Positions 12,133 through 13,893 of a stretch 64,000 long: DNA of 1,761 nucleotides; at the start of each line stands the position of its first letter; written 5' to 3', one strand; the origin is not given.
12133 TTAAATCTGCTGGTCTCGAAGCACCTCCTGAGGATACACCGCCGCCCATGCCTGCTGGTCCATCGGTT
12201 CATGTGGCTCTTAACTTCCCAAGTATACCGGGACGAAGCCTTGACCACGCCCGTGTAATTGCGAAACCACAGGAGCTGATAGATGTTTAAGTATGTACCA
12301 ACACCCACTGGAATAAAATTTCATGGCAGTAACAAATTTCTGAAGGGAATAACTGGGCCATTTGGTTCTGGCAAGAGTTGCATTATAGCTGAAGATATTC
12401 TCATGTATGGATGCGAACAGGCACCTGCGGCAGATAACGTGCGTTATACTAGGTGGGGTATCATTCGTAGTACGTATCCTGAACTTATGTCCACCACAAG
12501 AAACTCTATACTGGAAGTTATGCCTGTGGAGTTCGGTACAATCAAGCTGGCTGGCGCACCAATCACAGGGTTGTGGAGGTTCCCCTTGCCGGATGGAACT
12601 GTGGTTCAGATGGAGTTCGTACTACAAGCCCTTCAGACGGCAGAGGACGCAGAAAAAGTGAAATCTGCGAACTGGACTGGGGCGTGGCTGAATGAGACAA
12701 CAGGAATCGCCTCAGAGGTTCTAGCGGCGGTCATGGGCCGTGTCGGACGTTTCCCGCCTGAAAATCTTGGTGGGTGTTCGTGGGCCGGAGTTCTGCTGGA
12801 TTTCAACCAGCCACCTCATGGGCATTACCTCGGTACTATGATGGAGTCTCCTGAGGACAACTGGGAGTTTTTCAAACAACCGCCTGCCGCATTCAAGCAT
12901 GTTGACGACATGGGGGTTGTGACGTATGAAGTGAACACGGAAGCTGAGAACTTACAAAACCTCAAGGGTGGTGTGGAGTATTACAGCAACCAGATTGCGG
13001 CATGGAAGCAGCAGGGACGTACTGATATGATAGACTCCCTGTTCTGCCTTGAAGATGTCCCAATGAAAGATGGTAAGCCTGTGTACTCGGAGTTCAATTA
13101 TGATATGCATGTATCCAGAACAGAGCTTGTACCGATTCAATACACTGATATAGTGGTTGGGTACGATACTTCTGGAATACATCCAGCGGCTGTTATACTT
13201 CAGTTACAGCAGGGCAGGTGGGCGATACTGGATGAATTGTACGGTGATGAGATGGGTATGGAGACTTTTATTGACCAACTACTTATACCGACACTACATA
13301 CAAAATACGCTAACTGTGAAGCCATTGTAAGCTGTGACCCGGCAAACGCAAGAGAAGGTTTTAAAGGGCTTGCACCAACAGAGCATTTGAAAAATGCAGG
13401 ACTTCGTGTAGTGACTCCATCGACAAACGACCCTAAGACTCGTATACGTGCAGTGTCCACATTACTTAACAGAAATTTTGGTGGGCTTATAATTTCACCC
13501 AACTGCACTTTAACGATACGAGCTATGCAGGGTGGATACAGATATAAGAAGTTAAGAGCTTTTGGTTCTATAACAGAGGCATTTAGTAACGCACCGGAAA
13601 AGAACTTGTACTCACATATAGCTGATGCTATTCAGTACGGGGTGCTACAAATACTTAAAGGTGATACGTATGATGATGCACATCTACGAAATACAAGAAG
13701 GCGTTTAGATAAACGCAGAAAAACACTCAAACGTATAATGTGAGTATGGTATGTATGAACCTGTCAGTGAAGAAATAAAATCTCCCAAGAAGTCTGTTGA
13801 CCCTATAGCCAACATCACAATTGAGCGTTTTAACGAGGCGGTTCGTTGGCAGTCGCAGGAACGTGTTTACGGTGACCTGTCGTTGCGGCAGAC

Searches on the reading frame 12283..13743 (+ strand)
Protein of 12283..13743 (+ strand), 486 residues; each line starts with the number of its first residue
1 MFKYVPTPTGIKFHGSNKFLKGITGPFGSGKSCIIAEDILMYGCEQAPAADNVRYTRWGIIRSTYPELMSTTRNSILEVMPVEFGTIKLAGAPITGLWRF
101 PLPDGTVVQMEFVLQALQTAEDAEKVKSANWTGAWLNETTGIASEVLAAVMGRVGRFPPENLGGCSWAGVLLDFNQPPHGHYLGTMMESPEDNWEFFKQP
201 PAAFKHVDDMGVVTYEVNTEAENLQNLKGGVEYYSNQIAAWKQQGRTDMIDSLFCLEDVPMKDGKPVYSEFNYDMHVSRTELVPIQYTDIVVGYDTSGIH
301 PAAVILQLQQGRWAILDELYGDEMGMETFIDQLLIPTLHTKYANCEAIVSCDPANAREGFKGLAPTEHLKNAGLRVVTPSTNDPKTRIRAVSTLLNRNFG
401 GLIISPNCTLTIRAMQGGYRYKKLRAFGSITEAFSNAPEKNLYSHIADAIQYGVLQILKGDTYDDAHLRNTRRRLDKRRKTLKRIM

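Call 6: search_dna_similar(query=window:12283-13743:+, collection=phages, mode=protein, max_rows=20)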
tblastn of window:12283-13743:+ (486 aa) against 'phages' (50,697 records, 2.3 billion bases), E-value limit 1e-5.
Records with a match: 26; places in all: 26; records where one place covers at least 80% of the query: 24.
Best place of each record, by identity: <60% 26.
By first word of the organism name: Burkholderia 5; Rhizobium 4; Caudoviricetes 3; Bacteriophage 2; Dunaliella 2; Myxococcus 2; Vibrio 1; Pelagibacter 1; Pseudomonas 1; Pasteurella 1; and 4 more.
By host as written in the record: - 8; Rhizobium phaseoli N831 2; Dunaliella viridis var. palmelloides Teodoresco (Chlorophyta) 2; Myxococcus xanthus strain DK883 2; Vibrio alginolyticus RY-3 1; Candidadtus Pelagibacter sp. HTCC1062 1; Pseudomonas aeruginosa 1; Pasteurella multocida Past22 1; and 8 more.
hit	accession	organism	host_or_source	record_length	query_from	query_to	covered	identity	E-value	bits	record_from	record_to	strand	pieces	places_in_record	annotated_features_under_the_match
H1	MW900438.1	Vibrio phage vB_ValP_VA-RY-3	Vibrio alginolyticus RY-3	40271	4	460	94%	32.9%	4e-56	207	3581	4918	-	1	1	putative terminase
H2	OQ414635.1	Pelagibacter phage EXVC031P Hodr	Candidadtus Pelagibacter sp. HTCC1062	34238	2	455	93%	32.8%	5e-65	233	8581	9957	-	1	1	hypothetical protein (x2)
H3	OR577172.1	Pseudomonas phage Rollin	Pseudomonas aeruginosa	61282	1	453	93%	32.4%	1e-50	191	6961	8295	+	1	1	hypothetical protein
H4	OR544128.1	Pasteurella phage Pmp11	Pasteurella multocida Past22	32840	4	455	93%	32.2%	2e-63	229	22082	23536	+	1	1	terminase large subunit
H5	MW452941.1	Methylophilales phage MEP301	Methylophilales bacterium FZCC2181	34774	7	455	92%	32.3%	5e-60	219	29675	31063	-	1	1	terminase large subunit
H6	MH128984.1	Burkholderia phage vB_BmuP_KL4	-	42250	23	452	88%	33.5%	1e-46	179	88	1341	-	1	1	large terminase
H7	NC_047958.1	Burkholderia phage vB_BmuP_KL4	-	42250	23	452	88%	33.5%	1e-46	179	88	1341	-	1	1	TerL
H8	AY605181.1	Burkholderia phage BcepC6B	-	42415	23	452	88%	33.5%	4e-46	178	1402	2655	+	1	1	g03: putative TerL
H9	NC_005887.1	Burkholderia phage BcepC6B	Burkholderia cepacia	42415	23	452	88%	33.5%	4e-46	178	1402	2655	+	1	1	TerL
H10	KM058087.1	Cronobacter phage vB_CsaP_Ss1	Cronobacter sakazakii ATCC BAA 894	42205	4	460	94%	31.1%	3e-54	202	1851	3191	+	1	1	putative terminase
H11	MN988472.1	Rhizobium phage RHph_TM3_14A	Rhizobium etli T3_14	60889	8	455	92%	31.6%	6e-46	177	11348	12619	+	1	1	terminase large subunit protein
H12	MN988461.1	Rhizobium phage RHph_TM27A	Rhizobium phaseoli N831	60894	8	455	92%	31.6%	6e-46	177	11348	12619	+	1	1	terminase large subunit protein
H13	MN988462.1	Rhizobium phage RHph_TM27B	Rhizobium phaseoli N831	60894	8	455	92%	31.6%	6e-46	177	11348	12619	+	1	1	terminase large subunit protein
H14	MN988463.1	Rhizobium phage RHph_TM29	Rhizobium phaseoli N931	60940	8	455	92%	31.6%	6e-46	177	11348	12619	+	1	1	terminase large subunit protein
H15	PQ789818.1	Burkholderia phage vB_E332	Burkholderia sp.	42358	23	452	88%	32.8%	4e-44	172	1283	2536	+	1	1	terminase large subunit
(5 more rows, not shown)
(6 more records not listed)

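Call 14: find_related_loci(query=window:12283-13743:+, collection=viral_contigs, flank=10000)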
Query window:12283-13743:+ (486 aa) in viral_contigs; peptide patterns used: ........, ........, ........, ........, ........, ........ (x = any residue, [..] = any of these).
16 stretches matched a pattern; 13 encode a relative of the query (tblastn E <= 1e-3); 13 distinct loci.
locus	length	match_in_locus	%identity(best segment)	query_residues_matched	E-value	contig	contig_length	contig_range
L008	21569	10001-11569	55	2-486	0e+0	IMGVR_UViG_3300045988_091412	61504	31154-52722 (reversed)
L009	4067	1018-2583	54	2-486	0e+0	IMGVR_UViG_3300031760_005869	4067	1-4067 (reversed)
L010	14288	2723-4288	53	2-486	0e+0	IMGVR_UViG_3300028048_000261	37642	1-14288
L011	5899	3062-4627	54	2-486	0e+0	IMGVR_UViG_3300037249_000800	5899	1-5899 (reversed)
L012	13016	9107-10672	54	2-486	0e+0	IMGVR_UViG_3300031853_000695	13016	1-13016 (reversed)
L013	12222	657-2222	54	2-486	0e+0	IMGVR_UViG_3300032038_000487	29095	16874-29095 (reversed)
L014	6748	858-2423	54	2-486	0e+0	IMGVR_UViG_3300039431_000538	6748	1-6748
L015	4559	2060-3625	54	2-486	0e+0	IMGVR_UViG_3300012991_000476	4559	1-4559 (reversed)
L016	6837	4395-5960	54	2-486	0e+0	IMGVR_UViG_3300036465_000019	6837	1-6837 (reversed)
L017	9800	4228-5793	54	2-486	0e+0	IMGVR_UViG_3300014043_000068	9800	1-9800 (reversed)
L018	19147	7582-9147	53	2-486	0e+0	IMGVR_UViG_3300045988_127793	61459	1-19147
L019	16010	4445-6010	53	2-486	0e+0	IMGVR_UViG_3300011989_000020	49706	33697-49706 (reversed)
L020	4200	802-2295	55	2-461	0e+0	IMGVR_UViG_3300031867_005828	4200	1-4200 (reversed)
